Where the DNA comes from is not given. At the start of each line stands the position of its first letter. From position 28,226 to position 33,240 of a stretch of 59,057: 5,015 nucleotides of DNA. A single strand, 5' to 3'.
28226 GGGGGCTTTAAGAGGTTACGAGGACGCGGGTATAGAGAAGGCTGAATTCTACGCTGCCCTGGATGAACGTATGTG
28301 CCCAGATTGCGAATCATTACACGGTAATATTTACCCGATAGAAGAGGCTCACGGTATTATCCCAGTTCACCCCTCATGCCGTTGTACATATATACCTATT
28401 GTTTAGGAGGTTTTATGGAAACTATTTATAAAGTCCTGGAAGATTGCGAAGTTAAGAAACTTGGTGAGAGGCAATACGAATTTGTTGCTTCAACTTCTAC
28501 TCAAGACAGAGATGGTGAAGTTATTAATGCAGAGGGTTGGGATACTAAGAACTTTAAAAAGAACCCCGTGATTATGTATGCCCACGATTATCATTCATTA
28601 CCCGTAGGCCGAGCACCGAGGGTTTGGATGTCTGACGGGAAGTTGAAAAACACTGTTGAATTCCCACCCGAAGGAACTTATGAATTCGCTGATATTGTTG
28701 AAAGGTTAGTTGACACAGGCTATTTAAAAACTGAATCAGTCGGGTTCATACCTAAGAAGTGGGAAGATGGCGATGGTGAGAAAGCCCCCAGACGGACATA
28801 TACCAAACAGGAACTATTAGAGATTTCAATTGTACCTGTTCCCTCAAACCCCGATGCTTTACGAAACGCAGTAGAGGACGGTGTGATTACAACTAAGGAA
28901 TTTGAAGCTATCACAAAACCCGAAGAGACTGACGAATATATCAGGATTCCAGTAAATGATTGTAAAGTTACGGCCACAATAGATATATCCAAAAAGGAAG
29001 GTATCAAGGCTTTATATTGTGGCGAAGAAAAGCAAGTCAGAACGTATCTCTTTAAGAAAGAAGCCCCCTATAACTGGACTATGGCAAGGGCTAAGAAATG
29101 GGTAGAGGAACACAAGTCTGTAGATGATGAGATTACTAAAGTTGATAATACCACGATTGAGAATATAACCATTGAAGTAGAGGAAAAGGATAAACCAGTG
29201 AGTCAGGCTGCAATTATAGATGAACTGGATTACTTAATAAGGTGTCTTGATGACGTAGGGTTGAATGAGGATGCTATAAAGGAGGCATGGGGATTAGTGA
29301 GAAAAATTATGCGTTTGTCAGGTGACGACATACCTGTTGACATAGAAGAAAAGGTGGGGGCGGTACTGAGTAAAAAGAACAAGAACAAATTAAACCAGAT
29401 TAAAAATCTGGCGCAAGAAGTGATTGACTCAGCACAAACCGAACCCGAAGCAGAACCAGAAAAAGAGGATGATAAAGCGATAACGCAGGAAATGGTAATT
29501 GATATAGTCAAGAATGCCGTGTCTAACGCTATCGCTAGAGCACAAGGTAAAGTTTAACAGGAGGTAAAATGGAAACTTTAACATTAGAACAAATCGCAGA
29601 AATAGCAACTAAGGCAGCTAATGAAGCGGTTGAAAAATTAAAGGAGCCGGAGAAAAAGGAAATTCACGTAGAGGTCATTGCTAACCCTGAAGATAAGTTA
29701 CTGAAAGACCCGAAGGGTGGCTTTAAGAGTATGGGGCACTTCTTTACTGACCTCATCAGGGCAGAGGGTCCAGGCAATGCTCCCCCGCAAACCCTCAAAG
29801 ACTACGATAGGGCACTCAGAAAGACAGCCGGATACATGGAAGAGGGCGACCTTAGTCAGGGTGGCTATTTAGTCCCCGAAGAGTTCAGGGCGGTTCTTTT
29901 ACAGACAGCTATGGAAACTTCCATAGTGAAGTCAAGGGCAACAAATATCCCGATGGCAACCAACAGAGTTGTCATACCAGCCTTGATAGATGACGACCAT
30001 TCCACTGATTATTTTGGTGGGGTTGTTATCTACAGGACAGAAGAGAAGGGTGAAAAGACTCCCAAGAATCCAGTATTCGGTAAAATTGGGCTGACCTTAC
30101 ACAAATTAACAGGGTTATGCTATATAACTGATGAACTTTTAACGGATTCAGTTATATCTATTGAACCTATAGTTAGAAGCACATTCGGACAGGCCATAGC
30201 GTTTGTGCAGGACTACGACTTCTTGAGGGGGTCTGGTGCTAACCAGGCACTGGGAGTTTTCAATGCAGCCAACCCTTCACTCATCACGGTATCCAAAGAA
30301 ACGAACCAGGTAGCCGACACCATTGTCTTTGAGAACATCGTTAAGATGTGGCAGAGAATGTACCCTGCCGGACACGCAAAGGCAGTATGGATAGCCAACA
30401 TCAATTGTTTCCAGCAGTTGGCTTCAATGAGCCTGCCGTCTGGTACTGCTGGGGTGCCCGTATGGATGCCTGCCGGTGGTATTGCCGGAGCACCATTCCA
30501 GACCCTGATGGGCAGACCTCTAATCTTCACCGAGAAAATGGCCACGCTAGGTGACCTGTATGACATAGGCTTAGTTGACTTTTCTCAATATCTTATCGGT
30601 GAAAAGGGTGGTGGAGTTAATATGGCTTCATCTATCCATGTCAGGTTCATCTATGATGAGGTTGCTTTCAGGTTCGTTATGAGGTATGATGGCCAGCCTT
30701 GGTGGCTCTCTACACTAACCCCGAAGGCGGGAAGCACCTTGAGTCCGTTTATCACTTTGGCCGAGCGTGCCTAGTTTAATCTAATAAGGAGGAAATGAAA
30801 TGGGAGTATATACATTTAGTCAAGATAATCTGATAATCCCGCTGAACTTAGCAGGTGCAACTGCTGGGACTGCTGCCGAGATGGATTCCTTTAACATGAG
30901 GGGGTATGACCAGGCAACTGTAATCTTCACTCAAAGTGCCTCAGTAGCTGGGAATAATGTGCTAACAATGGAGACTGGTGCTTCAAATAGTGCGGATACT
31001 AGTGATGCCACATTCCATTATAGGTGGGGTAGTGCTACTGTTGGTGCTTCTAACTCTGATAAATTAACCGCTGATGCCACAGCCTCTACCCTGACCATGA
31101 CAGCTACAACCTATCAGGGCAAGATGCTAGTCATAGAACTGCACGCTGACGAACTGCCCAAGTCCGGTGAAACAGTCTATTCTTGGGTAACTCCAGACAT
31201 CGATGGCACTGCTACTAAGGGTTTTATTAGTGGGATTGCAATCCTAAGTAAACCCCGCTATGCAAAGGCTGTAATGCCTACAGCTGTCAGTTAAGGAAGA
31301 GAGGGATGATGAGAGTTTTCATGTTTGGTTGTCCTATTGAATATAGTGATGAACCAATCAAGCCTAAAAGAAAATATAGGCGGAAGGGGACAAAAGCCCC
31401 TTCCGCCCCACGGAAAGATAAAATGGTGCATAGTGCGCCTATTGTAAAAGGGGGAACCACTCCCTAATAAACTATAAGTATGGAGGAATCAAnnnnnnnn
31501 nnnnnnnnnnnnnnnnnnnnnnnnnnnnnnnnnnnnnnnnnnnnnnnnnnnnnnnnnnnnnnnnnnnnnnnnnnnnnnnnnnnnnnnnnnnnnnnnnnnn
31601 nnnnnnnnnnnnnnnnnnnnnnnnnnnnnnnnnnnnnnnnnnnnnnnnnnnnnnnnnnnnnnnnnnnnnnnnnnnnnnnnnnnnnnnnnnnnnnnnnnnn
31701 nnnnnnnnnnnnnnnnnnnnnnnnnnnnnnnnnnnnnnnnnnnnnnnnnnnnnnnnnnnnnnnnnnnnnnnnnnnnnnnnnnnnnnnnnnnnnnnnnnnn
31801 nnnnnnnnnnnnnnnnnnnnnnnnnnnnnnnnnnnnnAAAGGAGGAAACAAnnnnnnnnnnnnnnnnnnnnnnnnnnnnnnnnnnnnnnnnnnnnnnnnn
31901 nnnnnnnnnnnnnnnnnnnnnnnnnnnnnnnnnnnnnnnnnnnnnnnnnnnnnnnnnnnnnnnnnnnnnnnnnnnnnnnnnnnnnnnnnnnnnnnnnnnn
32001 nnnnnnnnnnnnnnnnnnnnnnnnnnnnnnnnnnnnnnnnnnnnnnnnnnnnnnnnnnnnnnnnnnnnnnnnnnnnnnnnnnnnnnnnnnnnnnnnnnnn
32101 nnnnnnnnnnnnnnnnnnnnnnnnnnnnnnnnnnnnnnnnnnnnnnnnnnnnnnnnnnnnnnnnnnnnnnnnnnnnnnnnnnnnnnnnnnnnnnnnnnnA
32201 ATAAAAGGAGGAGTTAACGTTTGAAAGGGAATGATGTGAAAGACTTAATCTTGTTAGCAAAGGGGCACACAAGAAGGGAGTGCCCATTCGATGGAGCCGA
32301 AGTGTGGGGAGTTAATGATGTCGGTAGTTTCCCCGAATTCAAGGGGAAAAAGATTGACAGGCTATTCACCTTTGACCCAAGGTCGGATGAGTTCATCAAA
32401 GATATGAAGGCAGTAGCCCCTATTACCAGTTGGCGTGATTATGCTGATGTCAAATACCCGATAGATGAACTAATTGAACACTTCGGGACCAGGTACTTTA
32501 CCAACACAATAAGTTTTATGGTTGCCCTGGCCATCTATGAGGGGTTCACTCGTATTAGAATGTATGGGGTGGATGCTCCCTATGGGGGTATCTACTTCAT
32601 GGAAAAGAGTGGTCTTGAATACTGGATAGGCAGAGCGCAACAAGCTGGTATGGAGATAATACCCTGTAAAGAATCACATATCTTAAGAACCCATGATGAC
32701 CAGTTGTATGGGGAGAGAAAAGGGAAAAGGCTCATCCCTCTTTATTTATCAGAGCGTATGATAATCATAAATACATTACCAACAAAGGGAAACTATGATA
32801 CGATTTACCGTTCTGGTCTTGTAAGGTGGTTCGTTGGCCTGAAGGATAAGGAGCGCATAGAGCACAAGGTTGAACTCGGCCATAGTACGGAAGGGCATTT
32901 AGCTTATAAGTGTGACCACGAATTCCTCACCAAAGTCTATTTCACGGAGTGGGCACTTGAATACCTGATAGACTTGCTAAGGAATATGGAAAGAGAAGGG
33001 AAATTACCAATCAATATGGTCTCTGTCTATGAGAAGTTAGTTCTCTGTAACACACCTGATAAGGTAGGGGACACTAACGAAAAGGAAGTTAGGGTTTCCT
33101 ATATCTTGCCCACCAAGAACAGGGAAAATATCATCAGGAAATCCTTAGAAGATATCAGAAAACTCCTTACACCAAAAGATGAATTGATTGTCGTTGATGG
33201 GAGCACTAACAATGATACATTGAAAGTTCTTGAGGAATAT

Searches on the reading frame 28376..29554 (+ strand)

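Call 5: search_protein_families(library=pfam, proteins=[window:28376-29554:+], max_evalue=0.01)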
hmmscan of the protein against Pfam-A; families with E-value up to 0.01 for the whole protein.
window:28376-29554:+ (393 aa): 1 family
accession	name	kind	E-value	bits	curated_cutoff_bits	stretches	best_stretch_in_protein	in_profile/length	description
PF04586.22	Peptidase_S78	-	2.6e-07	31.3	21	1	90-164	81-153/165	Caudovirus prohead serine protease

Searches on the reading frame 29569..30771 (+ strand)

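Call 5: search_protein_families(library=pfam, proteins=[window:29569-30771:+], max_evalue=0.01)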
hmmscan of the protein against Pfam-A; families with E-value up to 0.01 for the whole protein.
window:29569-30771:+ (401 aa): 1 family
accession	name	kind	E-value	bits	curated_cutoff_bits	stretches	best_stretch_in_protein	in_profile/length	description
PF05065.19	Phage_capsid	-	9.8e-44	150.3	24.2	1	98-377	1-269/280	Phage capsid family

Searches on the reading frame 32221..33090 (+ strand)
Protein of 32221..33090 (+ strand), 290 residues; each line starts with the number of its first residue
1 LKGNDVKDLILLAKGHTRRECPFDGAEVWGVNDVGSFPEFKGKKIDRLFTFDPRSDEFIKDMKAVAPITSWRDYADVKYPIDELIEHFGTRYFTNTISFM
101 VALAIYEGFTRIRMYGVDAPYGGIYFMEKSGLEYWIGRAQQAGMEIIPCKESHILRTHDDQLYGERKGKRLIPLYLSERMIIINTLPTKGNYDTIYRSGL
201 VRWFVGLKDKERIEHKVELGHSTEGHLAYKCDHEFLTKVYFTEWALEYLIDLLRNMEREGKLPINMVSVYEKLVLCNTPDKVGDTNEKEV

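Call 52: search_protein_families(library=pfam, proteins=[window:32221-33090:+], max_evalue=10)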
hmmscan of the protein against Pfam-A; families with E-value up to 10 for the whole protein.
window:32221-33090:+ (290 aa): 1 family
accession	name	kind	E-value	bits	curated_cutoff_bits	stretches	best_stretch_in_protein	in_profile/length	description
PF00098.28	zf-CCHC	-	0.36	11.5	20.8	0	14-22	9-17/18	Zinc knuckle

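Call 69: search_protein_representatives(protein=window:32221-33090:+)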
Query: 290 residues. Proteins with E-value up to 0.001 (for the whole library): 1958; up to 1e-10: 315; up to 1e-30: 13. The best 150 are listed.
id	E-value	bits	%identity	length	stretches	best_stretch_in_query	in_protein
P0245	1.5e-198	674.4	100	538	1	1-290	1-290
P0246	2.7e-87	309.1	50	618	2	67-281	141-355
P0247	4.6e-75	268.9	45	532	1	8-280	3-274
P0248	1.7e-64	234.3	43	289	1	7-287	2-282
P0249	5.8e-63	229.2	41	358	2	42-279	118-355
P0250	1.2e-59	218.3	43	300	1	13-287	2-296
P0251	2.7e-51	190.9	38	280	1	9-276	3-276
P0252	3.8e-48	180.6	38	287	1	6-275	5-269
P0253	1.8e-37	145.5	46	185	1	16-180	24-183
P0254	4.8e-37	144.1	51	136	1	7-133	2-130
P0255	7.8e-35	136.9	48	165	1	7-166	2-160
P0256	8.6e-34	133.5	39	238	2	77-229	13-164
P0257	7.8e-33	130.3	50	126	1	8-131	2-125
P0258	2.9e-30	121.9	41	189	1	7-171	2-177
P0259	2.7e-26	108.9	45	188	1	2-169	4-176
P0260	3.5e-26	108.5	44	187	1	7-165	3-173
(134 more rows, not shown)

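Call 71: search_protein_families(library=pfam, alignment_id=A3, max_evalue=0.01)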
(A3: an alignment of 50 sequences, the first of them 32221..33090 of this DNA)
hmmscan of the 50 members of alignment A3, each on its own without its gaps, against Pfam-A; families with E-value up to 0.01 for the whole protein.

A. member 1, window:32221-33090:+ (290 aa): 0 families

B. families by the number of members that match (of 50 scanned): 2 families
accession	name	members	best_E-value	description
PF00535.33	Glycos_transf_2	1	7e-14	Glycosyl transferase family 2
PF13407.12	Peripla_BP_4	1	0.0069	Periplasmic binding protein domain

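Call 72: search_solved_structures(query=A3, max_evalue=10, show_alignments=2)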
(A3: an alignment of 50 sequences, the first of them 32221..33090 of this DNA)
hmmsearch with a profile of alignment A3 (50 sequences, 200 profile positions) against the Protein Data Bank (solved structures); distinct sequences matched with E-value up to 10: 13.
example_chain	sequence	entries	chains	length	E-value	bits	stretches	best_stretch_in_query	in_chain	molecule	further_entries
2drj_A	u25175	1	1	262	8.1e-07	32.1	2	88-126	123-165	Alpha-2,3/8-sialyltransferase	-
1ro8_A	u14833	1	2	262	1e-06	31.8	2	88-126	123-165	alpha-2,3/8-sialyltransferase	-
2x61_A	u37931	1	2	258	2.6e-06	30.5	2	88-126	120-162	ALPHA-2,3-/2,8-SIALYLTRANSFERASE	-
1ro7_A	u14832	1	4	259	2.6e-06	30.4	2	88-126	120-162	alpha-2,3/8-sialyltransferase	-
2wqq_A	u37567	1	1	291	4.5e-06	29.7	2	97-126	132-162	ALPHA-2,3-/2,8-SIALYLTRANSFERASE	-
2x62_A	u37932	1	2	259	7.9e-06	28.9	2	88-126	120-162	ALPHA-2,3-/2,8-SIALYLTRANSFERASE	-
2x63_A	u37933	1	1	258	9.8e-06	28.6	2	88-126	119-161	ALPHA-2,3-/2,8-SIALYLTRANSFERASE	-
2p2v_A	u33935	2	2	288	0.0032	20.4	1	88-123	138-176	Alpha-2,3-sialyltransferase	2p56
3q18_A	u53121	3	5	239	0.34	13.8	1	82-118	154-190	Glutathione S-transferase omega-2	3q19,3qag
4jc0_A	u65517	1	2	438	0.48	13.3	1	122-170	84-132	Ribosomal protein S12 methylthiotransferase RimO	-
5doz_A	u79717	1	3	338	1.4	11.7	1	23-90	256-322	JamJ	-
5dov_A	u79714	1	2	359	1.5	11.6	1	23-90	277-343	JamJ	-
9c08_A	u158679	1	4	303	2.7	10.8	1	96-125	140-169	CMP-Neu5Ac--lipooligosaccharide alpha 2-3 sialyltransferase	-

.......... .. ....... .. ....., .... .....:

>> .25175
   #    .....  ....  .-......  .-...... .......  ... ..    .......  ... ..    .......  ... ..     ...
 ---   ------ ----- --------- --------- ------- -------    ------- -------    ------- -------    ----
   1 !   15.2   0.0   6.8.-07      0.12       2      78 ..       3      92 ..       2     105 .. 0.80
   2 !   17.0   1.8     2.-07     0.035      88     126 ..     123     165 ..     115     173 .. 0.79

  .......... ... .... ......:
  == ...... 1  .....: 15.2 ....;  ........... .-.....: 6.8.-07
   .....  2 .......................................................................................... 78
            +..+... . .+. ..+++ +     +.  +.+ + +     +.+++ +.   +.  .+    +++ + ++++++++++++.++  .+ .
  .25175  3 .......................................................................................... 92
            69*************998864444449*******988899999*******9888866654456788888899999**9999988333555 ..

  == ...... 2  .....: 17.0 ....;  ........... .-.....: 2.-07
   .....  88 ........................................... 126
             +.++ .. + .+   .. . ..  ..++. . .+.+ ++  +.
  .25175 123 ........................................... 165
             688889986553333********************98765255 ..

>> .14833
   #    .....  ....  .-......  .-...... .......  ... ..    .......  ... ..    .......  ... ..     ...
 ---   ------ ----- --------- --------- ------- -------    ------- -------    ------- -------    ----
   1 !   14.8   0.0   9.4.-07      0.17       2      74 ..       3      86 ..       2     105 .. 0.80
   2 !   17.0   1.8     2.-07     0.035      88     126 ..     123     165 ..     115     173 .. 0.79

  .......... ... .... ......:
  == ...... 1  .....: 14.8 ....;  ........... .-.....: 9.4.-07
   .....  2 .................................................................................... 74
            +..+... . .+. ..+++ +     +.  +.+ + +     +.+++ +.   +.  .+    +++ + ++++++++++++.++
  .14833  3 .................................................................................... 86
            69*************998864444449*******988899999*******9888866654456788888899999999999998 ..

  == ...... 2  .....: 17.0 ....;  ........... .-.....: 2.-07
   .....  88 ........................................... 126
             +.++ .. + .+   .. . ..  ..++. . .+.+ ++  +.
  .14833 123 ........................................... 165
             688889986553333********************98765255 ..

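Call 73: search_protein_families(library=phrogs, alignment_id=A3, max_evalue=0.001)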
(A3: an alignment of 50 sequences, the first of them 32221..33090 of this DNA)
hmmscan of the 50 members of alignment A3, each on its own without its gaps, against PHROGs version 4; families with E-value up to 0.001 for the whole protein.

A. member 1, window:32221-33090:+ (290 aa): 0 families

B. families by the number of members that match (of 50 scanned): 1 family
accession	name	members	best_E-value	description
phrog_34377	-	1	0.00035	-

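Call 74: find_encoding_contigs(protein=P0247, flank=10000, max_places=3)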
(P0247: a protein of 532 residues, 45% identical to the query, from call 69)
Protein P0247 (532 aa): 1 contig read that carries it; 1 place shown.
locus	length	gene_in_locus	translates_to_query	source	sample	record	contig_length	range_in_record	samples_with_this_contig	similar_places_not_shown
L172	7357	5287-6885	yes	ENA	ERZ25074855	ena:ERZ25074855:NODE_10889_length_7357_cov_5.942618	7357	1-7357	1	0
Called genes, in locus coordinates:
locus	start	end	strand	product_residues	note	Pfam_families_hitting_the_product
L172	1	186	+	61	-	?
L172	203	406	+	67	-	-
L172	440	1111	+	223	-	PF02348:CTP_transf_3, PF12804:NTP_transf_3 (faint)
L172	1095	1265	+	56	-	-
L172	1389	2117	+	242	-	-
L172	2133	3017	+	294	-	-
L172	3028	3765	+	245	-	-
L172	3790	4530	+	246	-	-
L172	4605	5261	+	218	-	-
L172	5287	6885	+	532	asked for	PF00535:Glycos_transf_2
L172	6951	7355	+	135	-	?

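Call 78: search_protein_families(library=pfam, proteins=[L172:1389-2114:+, L172:2133-3014:+, L172:3028-3762:+, L172:3790-4527:+, L172:4605-5258:+, L172:5287-6882:+, L172:6951-7355:+], max_evalue=0.01)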
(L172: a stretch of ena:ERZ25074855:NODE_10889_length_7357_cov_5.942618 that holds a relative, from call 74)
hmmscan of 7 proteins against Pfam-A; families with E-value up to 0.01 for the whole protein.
L172:1389-2114:+ (242 aa): 0 families

L172:2133-3014:+ (294 aa): 0 families

L172:3028-3762:+ (245 aa): 0 families

L172:3790-4527:+ (246 aa): 0 families

L172:4605-5258:+ (218 aa): 0 families

L172:5287-6882:+ (532 aa): 1 family
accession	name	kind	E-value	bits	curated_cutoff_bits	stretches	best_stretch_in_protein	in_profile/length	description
PF00535.33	Glycos_transf_2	-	7e-14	52.5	23.3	1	284-437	1-164/168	Glycosyl transferase family 2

L172:6951-7355:+ (135 aa): 1 family
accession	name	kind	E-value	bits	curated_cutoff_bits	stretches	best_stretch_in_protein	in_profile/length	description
PF04055.27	Radical_SAM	-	2.3e-13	51.1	29.5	1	5-134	29-164/166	Radical SAM superfamily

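Call 90: find_encoding_contigs(protein=P0248, flank=8000, max_places=3)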
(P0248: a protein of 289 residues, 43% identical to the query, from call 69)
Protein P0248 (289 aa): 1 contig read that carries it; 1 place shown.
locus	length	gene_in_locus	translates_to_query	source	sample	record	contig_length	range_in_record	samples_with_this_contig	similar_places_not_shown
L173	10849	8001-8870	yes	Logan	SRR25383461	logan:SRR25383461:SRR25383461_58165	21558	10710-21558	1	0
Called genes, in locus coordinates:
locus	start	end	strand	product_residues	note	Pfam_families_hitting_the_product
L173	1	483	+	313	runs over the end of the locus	-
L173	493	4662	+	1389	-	-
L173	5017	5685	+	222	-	-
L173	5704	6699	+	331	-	PF20911:GP7 (weak)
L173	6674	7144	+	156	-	-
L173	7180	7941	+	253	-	-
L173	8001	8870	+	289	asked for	-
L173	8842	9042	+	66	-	-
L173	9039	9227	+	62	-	-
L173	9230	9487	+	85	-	-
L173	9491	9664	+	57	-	-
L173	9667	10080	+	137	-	PF23140:Gp80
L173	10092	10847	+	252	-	?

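Call 91: find_encoding_contigs(protein=P0260, flank=8000, max_places=3)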
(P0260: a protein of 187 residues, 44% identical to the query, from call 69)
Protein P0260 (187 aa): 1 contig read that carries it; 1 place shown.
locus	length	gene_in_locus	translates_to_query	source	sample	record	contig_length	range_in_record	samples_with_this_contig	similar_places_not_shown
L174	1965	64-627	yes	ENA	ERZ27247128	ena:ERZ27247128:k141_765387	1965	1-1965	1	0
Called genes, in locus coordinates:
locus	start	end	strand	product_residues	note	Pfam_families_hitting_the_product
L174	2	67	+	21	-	?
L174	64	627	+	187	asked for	-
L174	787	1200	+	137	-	-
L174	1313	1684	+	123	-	-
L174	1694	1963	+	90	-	?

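Call 102: find_encoding_contigs(protein=P0246, flank=10000, max_places=3)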
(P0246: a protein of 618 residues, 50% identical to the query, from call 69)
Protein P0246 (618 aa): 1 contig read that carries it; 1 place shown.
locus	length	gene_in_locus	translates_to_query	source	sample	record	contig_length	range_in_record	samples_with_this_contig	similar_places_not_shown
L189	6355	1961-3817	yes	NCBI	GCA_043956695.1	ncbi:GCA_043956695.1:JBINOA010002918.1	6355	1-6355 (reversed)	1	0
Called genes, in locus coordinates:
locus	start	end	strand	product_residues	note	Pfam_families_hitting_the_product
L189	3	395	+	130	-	?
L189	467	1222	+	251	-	-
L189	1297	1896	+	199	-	-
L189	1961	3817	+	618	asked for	PF00535:Glycos_transf_2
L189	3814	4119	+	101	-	-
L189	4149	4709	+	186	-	-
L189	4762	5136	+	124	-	-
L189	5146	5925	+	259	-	PF13385:Laminin_G_3 (weak)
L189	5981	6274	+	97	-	-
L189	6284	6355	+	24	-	?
